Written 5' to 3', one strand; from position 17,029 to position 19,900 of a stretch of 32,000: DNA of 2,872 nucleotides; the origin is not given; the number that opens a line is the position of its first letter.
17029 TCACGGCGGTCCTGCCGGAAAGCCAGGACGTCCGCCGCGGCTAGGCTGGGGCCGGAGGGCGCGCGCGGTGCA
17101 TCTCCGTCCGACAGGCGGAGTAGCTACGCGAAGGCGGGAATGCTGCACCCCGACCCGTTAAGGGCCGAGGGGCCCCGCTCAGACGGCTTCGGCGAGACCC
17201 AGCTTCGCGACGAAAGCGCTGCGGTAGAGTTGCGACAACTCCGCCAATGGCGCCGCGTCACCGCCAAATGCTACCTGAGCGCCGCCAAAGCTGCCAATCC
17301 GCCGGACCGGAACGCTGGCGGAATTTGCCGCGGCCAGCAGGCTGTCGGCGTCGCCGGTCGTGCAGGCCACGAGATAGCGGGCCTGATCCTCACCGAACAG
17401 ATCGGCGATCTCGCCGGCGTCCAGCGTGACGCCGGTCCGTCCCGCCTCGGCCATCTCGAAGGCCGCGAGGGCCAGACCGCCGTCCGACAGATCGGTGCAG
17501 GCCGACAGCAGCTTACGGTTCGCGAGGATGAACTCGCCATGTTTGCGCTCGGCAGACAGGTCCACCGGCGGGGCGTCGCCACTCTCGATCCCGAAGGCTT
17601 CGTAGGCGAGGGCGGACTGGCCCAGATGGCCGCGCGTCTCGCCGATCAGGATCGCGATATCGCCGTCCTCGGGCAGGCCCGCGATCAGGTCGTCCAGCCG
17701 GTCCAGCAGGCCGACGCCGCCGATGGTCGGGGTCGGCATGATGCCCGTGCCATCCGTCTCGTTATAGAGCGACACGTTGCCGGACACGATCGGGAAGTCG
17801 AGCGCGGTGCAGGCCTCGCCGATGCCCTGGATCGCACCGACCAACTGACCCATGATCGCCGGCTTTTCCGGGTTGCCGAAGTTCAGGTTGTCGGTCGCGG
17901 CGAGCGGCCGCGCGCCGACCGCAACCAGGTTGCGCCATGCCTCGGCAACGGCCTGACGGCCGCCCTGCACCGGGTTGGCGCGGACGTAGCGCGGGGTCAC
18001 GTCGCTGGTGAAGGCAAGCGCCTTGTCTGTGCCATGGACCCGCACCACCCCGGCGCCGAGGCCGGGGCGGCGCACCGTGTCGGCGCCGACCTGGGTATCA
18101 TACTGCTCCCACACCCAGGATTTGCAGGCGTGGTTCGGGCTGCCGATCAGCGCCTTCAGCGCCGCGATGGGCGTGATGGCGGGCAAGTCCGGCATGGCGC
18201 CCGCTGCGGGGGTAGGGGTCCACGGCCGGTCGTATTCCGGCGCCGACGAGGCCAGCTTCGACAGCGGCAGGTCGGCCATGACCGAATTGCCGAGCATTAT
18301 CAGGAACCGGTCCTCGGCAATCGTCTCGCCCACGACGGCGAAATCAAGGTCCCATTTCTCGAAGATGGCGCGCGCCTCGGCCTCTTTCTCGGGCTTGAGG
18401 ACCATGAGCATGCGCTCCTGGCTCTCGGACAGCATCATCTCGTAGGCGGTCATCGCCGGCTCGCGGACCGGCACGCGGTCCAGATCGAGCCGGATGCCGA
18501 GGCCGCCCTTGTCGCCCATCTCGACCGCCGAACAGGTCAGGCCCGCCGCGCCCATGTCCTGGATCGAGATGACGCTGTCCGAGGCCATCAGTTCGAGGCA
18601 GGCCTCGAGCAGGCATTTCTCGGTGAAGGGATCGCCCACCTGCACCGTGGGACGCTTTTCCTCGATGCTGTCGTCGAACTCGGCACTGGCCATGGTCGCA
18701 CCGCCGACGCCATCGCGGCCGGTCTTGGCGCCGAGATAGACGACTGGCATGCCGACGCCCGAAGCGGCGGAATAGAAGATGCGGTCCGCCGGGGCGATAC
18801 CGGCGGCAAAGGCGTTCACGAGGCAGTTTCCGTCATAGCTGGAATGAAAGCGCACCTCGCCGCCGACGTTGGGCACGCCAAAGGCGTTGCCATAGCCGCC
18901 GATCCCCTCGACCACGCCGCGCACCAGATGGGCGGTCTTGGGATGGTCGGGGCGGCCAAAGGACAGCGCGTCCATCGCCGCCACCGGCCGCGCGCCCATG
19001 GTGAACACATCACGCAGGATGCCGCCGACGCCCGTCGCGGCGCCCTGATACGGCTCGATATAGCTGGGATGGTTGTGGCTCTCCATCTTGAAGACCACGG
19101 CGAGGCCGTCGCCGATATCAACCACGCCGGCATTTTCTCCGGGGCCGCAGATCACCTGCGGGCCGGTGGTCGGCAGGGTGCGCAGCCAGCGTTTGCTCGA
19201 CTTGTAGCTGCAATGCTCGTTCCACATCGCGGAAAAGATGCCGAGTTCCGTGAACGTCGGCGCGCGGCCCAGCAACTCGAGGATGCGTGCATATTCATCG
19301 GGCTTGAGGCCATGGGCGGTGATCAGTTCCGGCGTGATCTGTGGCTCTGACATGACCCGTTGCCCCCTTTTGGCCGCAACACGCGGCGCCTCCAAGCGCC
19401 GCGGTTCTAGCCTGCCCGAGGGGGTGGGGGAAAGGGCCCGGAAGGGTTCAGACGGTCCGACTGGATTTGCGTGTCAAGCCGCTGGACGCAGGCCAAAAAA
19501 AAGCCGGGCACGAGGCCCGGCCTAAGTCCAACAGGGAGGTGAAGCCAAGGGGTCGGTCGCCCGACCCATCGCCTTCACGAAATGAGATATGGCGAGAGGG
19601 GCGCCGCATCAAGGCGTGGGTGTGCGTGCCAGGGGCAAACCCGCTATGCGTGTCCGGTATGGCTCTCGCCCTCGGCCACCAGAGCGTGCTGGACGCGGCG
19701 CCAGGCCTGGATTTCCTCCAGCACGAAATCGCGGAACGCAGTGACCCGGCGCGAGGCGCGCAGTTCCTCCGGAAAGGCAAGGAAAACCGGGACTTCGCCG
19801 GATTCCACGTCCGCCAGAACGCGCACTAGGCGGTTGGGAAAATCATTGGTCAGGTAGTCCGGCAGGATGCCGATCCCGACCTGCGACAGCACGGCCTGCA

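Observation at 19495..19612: Compact promoter-to-terminator unit encoding a candidate ~84-nt sRNA with a single-stranded CCUCCC anti-SD motif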

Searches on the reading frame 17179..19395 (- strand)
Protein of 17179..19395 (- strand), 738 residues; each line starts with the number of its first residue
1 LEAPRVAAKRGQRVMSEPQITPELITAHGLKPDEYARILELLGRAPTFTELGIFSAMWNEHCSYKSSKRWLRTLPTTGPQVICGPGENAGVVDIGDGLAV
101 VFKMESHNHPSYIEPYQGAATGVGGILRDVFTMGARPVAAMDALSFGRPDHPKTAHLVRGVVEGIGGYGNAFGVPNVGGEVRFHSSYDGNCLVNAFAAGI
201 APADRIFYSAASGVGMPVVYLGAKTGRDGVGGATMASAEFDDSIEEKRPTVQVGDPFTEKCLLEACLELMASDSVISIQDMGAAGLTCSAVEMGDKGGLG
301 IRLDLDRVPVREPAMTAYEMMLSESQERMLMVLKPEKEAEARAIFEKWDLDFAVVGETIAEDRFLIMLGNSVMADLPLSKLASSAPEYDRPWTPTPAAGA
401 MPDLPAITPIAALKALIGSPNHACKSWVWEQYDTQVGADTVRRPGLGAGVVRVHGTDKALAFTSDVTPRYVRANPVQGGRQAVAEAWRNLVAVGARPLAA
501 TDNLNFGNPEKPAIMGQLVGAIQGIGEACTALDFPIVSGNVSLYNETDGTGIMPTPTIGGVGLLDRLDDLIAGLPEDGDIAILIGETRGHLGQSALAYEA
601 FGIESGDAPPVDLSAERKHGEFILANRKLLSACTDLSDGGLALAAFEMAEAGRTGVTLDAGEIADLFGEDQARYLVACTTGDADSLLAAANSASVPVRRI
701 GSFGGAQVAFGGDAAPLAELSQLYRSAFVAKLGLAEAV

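Call 7: search_protein_families(library=pfam, proteins=[window:17179-19395:-])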
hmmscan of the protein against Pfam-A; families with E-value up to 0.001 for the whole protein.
window:17179-19395:- (738 aa): 3 families
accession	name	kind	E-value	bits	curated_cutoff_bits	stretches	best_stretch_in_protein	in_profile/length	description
PF00586.29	AIRS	-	6.3e-53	178.4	24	2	86-201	1-112/112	AIR synthase related protein, N-terminal domain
PF02769.27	AIRS_C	-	4.5e-50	170.3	23.1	2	214-364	2-151/156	AIR synthase related protein, C-terminal domain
PF18072.6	FGAR-AT_linker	-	7e-13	49.3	26.6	1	28-65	10-50/50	Formylglycinamide ribonucleotide amidotransferase linker domain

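Call 41: search_protein_families(library=ncbifam, proteins=[window:17179-19395:-], max_evalue=0.00001)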
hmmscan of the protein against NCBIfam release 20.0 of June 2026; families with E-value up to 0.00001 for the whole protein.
window:17179-19395:- (738 aa): 13 families
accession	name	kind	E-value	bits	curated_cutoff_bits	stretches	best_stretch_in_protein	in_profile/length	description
NF002290.1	PRK01213.1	equivalog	2.9e-290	964.6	648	1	30-727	1-718/723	phosphoribosylformylglycinamidine synthase subunit PurL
TIGR01736.1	FGAM_synth_II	equivalog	5.5e-267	887.8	525.75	1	30-710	1-692/718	phosphoribosylformylglycinamidine synthase subunit PurL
NF010690.0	PRK14090.1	equivalog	6.1e-122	407.9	1047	1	37-565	5-501/601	phosphoribosylformylglycinamidine synthase subunit PurL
NF003672.0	PRK05297.1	equivalog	4.1e-48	163.7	783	1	99-693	286-943/1290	phosphoribosylformylglycinamidine synthase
TIGR01735.1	FGAM_synt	equivalog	1.2e-36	125.6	1123.05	1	98-661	287-923/1307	phosphoribosylformylglycinamidine synthase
TIGR01857.1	FGAM-synthase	equivalog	1.9e-34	118.5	1057.05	1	99-444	313-667/1239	phosphoribosylformylglycinamidine synthase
TIGR03267.1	methan_mark_2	hypoth_equivalog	1.7e-18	66.8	365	1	77-367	35-304/323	methanogenesis marker 2 protein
TIGR04049.1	AIR_rel_sll0787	hypoth_equivalog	1.5e-14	53.8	321.3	1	458-677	55-255/318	sll0787 family AIR synthase-like protein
TIGR00476.1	selD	equivalog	3.8e-14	52.6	125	1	81-326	40-270/311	selenide, water dikinase SelD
TIGR01379.1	thiL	equivalog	1e-12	47.7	184.15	1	77-326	15-261/320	thiamine-phosphate kinase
NF004351.0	PRK05731.1-4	equivalog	2.8e-07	30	324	0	76-182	28-135/321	thiamine-phosphate kinase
TIGR02124.1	hypE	equivalog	2.9e-07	29.8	251.6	0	457-662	43-242/332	hydrogenase expression/formation protein HypE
TIGR00878.1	purM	equivalog_domain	6.4e-06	25.6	236.35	0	127-207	86-164/332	phosphoribosylformylglycinamidine cyclo-ligase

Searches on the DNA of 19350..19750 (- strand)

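Call 4: search_rna_families(source=window, start=19350, end=19750, threshold=evalue, max_evalue=10, show_alignments=3)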
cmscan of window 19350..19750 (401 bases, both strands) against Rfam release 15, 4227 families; matches with E-value up to 10: 13.
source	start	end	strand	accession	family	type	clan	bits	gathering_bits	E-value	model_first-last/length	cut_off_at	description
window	19496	19553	-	RF02784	SorX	Gene; sRNA;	-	52.7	46.6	3.6e-12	1-73/73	no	Singlet oxygen resistance RNA X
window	19494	19575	-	RF02651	SorY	Gene; sRNA;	-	45.2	111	4.8e-08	1-83/83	no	Singlet oxygen resistance RNA Y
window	19488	19561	-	RF00519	suhB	Gene; sRNA;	CL00108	33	41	3.6e-05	1-77/77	no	Makes More Granules Regulator RNA (mmgR)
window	19494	19544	-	RF02278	Betaproteobacteria_toxic_sRNA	Gene; sRNA;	-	24.3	50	0.0082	1-64/64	no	Betaproteobacteria toxic small RNA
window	19495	19542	-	RF02837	anti-hemB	Gene; sRNA;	-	21.9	49.5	0.0062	1-81/81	no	Burkholderia RNA 7 (anti-hemB)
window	19494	19550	-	RF02630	Hrs12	Gene; sRNA;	-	20.8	70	0.52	1-87/87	no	Hfq-regulated sRNA 12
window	19499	19567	-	RF02233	sX14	Gene; sRNA;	-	17.8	80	0.47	1-92/92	no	Xanthomonas sRNA sX14/Xoo3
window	19539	19578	+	RF03610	mir-H7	Gene; miRNA;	CL00141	16.4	94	4.2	1-69/69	no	mir-H7 microRNA precursor family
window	19496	19578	-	RF00512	Leu_leader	Cis-reg; leader;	-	16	50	0.96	1-148/148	no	Leucine operon leader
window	19494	19571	-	RF02866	ncS16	Gene; sRNA;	-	15.7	48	1.4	1-83/83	no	Burkholderia sRNA 16 (Bc_KC_sr1)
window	19378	19444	-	RF02791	CcsR1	Gene; sRNA;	-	14.9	65.3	0.46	1-83/83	no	Conserved CCUCCUCCC motif stress-induced RNA 1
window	19369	19450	+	RF02591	Spy1786666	Gene; sRNA;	-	14.9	64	3.3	1-87/87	no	S. pyogenes small RNA 1786666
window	19436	19456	+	RF01843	neisseria_FSE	Cis-reg; frameshift_element;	-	13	50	7.3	1-40/40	no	neiserria ribosomal frameshift element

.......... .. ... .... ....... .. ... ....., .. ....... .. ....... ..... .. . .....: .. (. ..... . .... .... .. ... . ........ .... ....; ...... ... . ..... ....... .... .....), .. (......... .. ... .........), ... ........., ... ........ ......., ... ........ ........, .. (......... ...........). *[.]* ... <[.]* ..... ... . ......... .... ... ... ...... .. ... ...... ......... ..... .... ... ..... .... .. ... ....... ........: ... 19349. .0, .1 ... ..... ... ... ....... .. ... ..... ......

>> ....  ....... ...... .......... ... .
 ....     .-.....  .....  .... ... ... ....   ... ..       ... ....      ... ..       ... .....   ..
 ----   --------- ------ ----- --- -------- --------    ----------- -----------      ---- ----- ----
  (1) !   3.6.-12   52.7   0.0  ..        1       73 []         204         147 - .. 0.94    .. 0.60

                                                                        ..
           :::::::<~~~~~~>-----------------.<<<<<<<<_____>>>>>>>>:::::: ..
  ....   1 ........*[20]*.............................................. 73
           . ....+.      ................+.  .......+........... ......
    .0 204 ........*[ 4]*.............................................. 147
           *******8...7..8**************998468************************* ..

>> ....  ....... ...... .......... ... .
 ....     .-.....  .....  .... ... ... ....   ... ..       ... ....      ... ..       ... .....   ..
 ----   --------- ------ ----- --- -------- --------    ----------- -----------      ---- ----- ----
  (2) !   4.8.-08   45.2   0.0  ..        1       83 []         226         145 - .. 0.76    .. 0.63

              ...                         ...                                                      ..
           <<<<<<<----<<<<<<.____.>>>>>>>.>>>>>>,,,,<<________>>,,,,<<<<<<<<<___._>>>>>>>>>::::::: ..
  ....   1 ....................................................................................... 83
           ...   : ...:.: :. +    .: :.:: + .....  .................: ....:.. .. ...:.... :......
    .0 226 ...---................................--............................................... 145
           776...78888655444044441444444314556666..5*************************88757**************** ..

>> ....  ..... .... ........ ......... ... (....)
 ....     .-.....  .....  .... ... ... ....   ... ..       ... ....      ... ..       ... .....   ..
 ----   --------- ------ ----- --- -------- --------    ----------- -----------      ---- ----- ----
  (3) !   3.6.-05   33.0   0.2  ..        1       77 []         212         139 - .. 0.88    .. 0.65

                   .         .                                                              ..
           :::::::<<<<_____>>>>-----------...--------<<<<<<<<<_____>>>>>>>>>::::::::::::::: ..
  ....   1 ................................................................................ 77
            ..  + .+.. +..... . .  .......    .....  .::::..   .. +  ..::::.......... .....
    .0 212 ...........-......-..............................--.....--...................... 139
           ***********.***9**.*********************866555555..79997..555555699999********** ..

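Call 37: build_rna_model(alignment_id=A2, structure=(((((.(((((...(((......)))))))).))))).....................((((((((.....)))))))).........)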
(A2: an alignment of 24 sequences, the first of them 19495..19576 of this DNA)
Model R1 built from alignment A2 (24 sequences, 88 columns); structure: as given.
model positions 82; base pairs 21; branch points 1; effective number of sequences 1.91; information 0.691 bits per position. Calibrated on 0.2 Mb of random sequence (short: E-values are rough).
structure used (alignment columns):
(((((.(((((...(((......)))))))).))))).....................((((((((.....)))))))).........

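Call 38: search_with_rna_model(model_id=R1, sources=[window, L121, L122, L123, L124, L125, L126, L127, L128, L129, L130, L131, L132, L133, L134, L135, L136, L137, L138, L139, L140, L141, L142, L143, L144, L145, L146, L147, L148, L149, L150, L151, L152, L153, L154, L155, L156, L157, L158, L159, L160, L161, L162, L163, L164, L165, L166, L167, L168, L169, L170, L171, L172, L173, L174, L175, L176, L177, L178, L179, L180, L181, L182, L183, L184, L185, L186, L187, L188, L189, L190, L191, L192, L193, L194, L195, L196, L197, L198, L199, L200], make_alignment=true, max_evalue=0.001)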
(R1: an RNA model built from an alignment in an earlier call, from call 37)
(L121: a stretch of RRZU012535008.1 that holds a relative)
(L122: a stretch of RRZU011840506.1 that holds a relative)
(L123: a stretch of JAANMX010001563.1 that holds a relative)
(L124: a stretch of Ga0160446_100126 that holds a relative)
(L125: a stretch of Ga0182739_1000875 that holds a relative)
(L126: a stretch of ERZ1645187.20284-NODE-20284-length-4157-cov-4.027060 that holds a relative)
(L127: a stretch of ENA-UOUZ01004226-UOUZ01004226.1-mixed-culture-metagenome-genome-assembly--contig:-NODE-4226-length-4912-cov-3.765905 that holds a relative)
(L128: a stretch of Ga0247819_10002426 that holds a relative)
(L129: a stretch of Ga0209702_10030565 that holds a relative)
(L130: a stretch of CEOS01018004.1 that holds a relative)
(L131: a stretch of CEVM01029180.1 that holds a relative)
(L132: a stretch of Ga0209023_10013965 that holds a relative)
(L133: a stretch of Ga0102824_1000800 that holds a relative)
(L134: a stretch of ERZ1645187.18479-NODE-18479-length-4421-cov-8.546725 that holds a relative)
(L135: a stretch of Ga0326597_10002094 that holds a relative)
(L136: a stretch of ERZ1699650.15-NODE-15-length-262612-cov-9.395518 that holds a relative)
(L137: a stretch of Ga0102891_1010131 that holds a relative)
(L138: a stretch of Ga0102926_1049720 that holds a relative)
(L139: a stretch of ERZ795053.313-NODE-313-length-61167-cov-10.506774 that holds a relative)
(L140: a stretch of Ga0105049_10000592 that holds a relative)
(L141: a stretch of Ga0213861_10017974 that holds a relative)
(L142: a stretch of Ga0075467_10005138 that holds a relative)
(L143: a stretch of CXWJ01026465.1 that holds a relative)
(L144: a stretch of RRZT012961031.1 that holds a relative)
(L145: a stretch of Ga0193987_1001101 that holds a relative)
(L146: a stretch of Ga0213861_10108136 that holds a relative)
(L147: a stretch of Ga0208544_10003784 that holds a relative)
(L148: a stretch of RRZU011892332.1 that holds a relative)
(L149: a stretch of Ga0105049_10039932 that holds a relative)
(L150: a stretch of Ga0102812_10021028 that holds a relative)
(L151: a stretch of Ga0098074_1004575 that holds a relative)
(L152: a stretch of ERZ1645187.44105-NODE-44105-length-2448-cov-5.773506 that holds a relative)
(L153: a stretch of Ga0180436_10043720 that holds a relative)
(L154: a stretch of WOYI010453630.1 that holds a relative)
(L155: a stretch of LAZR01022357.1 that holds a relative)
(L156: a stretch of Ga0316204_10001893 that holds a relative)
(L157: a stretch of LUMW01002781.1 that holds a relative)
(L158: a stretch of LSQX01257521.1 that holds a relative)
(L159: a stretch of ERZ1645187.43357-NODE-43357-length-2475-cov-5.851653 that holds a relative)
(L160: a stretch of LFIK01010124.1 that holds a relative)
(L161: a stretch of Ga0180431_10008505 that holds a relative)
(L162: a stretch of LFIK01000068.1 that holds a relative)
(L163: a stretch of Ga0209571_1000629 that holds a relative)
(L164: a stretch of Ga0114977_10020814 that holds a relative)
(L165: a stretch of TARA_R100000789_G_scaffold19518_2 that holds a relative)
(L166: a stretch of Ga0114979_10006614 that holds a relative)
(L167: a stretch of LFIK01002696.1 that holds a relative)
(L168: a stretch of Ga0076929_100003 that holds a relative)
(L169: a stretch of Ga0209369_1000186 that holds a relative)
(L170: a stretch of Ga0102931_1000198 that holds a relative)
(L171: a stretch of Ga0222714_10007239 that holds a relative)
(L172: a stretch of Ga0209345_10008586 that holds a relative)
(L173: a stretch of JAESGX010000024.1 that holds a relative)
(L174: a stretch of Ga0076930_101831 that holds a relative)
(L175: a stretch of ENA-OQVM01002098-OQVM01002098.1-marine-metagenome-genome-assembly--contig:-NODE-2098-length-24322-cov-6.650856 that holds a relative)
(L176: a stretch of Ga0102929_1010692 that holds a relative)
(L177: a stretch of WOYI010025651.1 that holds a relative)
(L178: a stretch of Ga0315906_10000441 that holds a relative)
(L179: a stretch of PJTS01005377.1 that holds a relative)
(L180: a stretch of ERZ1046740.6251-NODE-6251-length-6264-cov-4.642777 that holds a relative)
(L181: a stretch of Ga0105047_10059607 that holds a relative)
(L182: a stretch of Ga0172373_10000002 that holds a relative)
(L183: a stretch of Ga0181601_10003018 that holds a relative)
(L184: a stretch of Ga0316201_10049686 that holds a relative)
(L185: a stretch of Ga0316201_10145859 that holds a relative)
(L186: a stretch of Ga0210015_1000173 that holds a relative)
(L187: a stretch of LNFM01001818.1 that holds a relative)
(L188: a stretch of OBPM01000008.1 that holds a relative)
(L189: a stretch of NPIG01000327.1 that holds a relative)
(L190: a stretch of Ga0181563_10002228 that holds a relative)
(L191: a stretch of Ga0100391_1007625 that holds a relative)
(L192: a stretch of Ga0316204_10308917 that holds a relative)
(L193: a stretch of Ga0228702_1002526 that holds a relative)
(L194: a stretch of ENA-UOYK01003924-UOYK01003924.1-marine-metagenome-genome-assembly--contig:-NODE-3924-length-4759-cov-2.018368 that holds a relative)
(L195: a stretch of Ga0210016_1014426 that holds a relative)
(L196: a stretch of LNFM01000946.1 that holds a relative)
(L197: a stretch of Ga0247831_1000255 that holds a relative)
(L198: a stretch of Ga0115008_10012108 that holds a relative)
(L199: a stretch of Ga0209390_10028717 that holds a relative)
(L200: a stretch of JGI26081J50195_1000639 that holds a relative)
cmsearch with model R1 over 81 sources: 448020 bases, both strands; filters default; matches with E-value up to 0.001: 74.
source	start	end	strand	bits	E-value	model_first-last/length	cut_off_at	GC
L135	4028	4109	+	94.1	3.2e-20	1-82/82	no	0.54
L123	4095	4177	+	93.4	4.9e-20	1-82/82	no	0.52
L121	3622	3704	+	92.6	7.6e-20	1-82/82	no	0.51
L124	4080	4162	+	92.5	8.2e-20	1-82/82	no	0.49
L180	3994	4074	+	91.9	1.1e-19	1-82/82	no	0.49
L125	4079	4161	+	91.3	1.6e-19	1-82/82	no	0.53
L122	4095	4177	+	89.2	5.2e-19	1-82/82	no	0.52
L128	4088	4170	+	89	5.9e-19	1-82/82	no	0.48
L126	1755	1835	+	85.8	3.7e-18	1-82/82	no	0.52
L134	3326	3407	+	85.5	4.3e-18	1-82/82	no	0.52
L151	3077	3158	+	85.5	4.3e-18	1-82/82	no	0.49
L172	4023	4104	+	85.5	4.3e-18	1-82/82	no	0.49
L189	4015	4096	+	84.9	6e-18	1-82/82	no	0.56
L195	4055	4135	+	84.7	6.9e-18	1-82/82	no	0.51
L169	4027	4109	+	84.6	7e-18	1-82/82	no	0.52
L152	1496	1576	+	84.4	8.1e-18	1-82/82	no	0.57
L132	4063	4143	+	84.1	9.6e-18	1-82/82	no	0.54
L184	1140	1221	+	82.8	2e-17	1-82/82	no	0.51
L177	4016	4095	+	82.8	2e-17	1-82/82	no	0.56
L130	4034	4116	+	82.6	2.3e-17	1-82/82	no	0.57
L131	4034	4116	+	82.6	2.3e-17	1-82/82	no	0.57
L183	4006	4087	+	81.8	3.6e-17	1-82/82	no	0.51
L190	4006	4087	+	81.8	3.6e-17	1-82/82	no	0.51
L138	1725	1806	+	81.2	4.9e-17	1-82/82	no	0.46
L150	3200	3281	+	80.8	6.3e-17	1-82/82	no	0.5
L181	1058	1137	+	80.1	9.3e-17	1-82/82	no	0.51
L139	4029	4109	+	80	1e-16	1-82/82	no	0.58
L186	4007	4087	+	78.4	2.5e-16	1-82/82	no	0.53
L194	2480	2559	+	77.5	4.1e-16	1-82/82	no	0.55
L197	3988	4068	+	77.3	4.5e-16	1-82/82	no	0.52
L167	4009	4086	+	76.3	7.8e-16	1-82/82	no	0.49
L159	1533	1613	+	76.3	8.1e-16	1-82/82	no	0.58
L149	1775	1856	+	76.1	9e-16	1-82/82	no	0.61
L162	4041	4115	+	75.6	1.2e-15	1-82/82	no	0.47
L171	4055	4134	+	74.1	2.8e-15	1-82/82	no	0.52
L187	4014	4092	+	73.9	3.1e-15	1-82/82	no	0.52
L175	4033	4111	+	73.8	3.2e-15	1-82/82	no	0.54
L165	4038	4120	+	73.7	3.6e-15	1-82/82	no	0.49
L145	1472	1549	+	73.5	3.8e-15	1-82/82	no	0.54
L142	4039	4117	+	73.5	3.9e-15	1-82/82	no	0.51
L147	3707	3785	+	73.5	3.9e-15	1-82/82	no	0.51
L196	4005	4085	+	73.4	4e-15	1-82/82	no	0.54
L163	4042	4122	+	73.4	4.1e-15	1-82/82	no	0.57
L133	4050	4129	+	73.3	4.3e-15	1-82/82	no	0.55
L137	2502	2581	+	73.3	4.3e-15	1-82/82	no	0.55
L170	4005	4083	+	73.1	5e-15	1-82/82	no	0.56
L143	3584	3662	+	71.9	9.9e-15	1-82/82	no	0.58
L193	3997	4075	+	70.7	2e-14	1-82/82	no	0.51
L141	4009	4092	+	70.2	2.5e-14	1-82/82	no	0.48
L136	4006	4088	+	69.4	4e-14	1-82/82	no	0.53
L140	3997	4071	+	69.2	4.5e-14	1-82/82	no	0.59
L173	4045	4123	+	69.1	4.7e-14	1-82/82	no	0.58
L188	4009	4087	+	68.8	5.5e-14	1-82/82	no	0.53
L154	1039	1116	+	68.6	6.4e-14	1-82/82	no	0.5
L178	4119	4198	+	67.7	1.1e-13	1-82/82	no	0.61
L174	4001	4076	+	66.3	2.3e-13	1-82/82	no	0.63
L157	1678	1757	+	65.8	3.2e-13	1-82/82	no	0.51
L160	1017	1093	+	65.5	3.8e-13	1-82/82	no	0.53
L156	3840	3914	+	65.1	4.7e-13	1-82/82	no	0.48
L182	4094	4170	+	64.5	6.5e-13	1-82/82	no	0.55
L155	1810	1887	+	63.5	1.1e-12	1-82/82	no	0.55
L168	4086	4165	+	63.2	1.3e-12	1-82/82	no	0.5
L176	1497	1578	+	63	1.5e-12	1-82/82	no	0.5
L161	3916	3994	+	62.4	2.1e-12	1-82/82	no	0.59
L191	4081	4155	+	61.7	3.2e-12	1-82/82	no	0.51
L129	3008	3084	+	60.6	6e-12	1-82/82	no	0.53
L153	2233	2311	+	59.6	1.1e-11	1-82/82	no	0.52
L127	2933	3003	+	58.1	2.5e-11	1-82/82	no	0.58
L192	1143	1223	+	58.1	2.5e-11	1-82/82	no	0.44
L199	3117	3202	+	56.1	7.7e-11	1-82/82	no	0.62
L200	3992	4068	+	54.8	1.6e-10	1-82/82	no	0.61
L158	2548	2624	+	53.9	2.6e-10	1-82/82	no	0.53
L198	4014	4092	+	52.2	7e-10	1-82/82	no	0.58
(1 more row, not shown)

Alignment A3: 74 matches aligned to the model, 118 columns, each read 5' to 3' on its own strand. Consensus structure (alignment columns), stored with it:
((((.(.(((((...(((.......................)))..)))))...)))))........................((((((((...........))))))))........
